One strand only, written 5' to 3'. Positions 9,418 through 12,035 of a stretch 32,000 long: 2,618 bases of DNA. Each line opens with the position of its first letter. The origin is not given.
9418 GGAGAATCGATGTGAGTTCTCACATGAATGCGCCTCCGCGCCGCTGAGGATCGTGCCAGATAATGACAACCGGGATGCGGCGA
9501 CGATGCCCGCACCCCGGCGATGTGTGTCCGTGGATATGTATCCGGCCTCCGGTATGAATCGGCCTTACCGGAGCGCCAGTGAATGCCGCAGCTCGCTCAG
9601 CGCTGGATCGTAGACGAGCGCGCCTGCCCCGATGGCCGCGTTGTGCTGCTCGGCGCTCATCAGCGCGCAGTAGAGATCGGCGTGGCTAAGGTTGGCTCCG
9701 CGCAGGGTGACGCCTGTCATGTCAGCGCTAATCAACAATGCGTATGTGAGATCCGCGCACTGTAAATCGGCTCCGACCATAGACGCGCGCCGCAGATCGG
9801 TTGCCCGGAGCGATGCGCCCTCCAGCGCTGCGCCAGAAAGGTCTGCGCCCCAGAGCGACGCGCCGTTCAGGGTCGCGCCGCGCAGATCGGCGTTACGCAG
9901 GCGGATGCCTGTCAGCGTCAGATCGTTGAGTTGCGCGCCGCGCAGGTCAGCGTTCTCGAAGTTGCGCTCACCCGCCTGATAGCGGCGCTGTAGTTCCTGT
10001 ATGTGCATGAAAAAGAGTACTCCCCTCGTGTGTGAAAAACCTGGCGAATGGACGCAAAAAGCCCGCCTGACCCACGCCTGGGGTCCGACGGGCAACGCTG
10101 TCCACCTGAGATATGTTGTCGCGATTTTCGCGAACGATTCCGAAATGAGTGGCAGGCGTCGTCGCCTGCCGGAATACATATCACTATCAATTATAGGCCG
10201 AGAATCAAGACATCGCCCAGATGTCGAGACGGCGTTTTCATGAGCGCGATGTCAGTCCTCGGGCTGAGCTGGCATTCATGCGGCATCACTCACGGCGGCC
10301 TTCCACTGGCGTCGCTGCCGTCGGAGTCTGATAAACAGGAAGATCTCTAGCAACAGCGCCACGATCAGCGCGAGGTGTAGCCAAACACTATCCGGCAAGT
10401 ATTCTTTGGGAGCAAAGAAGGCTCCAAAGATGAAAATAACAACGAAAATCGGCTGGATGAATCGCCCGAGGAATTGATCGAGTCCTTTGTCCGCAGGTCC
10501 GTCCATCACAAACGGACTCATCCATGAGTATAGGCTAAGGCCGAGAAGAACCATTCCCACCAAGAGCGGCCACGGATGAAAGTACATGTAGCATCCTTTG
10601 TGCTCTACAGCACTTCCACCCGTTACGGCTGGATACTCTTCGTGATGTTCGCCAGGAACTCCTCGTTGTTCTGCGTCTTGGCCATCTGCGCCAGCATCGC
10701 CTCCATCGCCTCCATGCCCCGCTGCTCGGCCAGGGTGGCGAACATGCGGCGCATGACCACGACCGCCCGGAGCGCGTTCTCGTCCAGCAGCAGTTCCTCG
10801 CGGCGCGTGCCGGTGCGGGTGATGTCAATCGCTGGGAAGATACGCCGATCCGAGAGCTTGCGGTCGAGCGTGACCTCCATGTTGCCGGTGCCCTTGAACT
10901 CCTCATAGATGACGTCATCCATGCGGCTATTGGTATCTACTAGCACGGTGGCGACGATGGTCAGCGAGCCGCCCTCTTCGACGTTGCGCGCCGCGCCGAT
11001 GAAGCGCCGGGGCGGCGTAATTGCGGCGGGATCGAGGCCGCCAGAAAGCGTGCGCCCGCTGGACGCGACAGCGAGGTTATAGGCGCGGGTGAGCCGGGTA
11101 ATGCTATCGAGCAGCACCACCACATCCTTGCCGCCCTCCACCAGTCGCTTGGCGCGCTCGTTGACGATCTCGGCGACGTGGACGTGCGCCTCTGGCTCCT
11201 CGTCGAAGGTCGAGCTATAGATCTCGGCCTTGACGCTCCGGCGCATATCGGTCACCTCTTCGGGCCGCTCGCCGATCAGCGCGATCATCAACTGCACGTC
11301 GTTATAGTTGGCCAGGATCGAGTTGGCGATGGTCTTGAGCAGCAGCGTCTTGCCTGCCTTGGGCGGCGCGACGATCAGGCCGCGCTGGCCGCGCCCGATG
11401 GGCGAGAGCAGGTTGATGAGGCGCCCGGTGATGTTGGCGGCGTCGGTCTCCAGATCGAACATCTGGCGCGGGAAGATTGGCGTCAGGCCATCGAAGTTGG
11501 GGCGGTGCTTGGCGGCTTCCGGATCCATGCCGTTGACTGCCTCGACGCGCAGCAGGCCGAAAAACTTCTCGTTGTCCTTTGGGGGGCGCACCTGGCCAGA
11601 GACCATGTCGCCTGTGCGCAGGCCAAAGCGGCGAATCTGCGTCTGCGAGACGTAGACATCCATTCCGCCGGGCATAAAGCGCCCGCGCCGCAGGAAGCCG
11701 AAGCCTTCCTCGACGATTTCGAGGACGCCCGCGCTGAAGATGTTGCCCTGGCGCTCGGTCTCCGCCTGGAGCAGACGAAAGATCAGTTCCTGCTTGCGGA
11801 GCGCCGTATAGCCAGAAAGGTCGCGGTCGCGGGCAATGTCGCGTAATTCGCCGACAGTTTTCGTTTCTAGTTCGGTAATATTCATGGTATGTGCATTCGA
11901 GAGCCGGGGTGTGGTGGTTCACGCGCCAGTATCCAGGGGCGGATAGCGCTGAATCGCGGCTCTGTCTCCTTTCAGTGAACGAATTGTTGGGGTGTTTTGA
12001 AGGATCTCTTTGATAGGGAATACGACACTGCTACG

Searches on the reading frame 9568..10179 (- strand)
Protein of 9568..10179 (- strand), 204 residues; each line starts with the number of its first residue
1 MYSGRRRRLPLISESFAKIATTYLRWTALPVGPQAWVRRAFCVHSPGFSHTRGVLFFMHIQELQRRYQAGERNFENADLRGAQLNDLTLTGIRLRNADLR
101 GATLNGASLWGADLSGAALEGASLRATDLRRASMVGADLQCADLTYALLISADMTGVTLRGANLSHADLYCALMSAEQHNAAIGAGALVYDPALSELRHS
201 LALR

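Call 16: search_protein_families(library=pfam, proteins=[window:9568-10179:-], max_evalue=0.001)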
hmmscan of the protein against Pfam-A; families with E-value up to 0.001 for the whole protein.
window:9568-10179:- (204 aa): 3 families
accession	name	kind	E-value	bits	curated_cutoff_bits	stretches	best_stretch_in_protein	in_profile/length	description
PF00805.28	Pentapeptide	-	5.3e-24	83.9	20.2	3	73-111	2-40/40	Pentapeptide repeats (8 copies)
PF13599.13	Pentapeptide_4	-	1.4e-08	35.1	38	0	115-173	9-67/78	Pentapeptide repeat region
PF13576.12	Pentapeptide_3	-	4.8e-07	30.3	27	0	90-118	2-32/48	Pentapeptide repeats (9 copies)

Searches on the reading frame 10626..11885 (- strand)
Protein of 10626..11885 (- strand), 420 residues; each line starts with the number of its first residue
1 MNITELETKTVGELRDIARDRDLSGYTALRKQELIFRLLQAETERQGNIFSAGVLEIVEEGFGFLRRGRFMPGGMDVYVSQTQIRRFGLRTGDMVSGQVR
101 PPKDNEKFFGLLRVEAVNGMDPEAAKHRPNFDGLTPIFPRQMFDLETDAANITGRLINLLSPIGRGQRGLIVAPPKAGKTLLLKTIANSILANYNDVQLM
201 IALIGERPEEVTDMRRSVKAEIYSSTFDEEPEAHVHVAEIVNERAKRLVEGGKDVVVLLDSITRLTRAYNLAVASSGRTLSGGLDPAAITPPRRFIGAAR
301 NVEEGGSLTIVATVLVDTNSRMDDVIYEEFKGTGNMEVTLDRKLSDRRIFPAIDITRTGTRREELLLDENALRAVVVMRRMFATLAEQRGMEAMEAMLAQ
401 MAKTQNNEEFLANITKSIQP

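Call 16: search_protein_families(library=pfam, proteins=[window:10626-11885:-], max_evalue=0.001)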
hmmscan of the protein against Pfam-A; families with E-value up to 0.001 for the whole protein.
window:10626-11885:- (420 aa): 3 families
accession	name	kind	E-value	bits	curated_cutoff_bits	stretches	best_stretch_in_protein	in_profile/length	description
PF07497.18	Rho_RNA_bind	-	2.9e-32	110.7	27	1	52-123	2-73/73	Rho termination factor, RNA-binding domain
PF00006.31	ATP-synt_ab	-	9.9e-26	91.1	29.5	1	155-357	3-210/213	ATP synthase alpha/beta family, nucleotide-binding domain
PF07498.18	Rho_N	-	1.3e-13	51.1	24.9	1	5-47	1-43/43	Rho termination factor, N-terminal domain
